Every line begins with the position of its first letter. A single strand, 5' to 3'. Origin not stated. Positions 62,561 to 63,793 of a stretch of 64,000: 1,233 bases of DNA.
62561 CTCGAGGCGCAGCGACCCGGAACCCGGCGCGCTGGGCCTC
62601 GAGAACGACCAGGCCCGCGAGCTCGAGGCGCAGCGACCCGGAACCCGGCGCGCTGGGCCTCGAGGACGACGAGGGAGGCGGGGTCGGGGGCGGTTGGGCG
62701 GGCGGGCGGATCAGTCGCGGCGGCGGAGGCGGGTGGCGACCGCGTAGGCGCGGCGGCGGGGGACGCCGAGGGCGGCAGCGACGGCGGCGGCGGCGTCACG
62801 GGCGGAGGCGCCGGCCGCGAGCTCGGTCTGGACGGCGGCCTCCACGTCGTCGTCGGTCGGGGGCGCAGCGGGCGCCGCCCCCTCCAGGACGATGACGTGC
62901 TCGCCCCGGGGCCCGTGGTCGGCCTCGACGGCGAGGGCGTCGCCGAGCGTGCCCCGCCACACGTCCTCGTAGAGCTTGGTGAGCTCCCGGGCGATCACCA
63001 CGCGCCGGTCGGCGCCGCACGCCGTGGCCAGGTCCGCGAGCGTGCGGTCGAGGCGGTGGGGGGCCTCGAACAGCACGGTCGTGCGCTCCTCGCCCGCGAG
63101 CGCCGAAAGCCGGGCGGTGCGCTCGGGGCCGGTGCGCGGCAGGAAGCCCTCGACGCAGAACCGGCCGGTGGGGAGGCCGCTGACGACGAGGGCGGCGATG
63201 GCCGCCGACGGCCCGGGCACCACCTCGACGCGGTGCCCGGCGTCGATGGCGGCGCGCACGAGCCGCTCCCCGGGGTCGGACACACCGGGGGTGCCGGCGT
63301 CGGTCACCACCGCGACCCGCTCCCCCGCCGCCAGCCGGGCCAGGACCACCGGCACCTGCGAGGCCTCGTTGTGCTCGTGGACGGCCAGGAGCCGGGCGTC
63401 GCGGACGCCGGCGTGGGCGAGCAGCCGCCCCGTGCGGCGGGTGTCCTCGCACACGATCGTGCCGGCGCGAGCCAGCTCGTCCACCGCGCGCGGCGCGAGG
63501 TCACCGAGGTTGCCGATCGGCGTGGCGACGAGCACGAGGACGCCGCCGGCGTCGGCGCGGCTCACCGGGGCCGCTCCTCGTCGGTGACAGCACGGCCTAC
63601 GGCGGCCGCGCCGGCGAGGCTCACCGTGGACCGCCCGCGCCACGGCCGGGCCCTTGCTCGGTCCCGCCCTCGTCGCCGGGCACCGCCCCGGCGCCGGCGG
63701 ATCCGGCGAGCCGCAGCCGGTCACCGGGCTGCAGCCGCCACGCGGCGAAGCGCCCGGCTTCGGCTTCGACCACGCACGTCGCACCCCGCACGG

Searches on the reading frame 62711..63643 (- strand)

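Call 60: search_protein_families(library=pfam, proteins=[window:62711-63643:-], max_evalue=0.0001)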
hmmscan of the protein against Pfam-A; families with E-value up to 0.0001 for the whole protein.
window:62711-63643:- (310 aa): 2 families
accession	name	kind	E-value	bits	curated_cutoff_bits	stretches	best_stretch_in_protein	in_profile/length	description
PF00590.25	TP_methylase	-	1.2e-33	117.3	27.8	1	36-236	2-211/212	Tetrapyrrole (Corrin/Porphyrin) Methylases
PF23016.2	RsmI_C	-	7.2e-05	23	27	1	264-306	4-45/46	RsmI C-terminal HTH domain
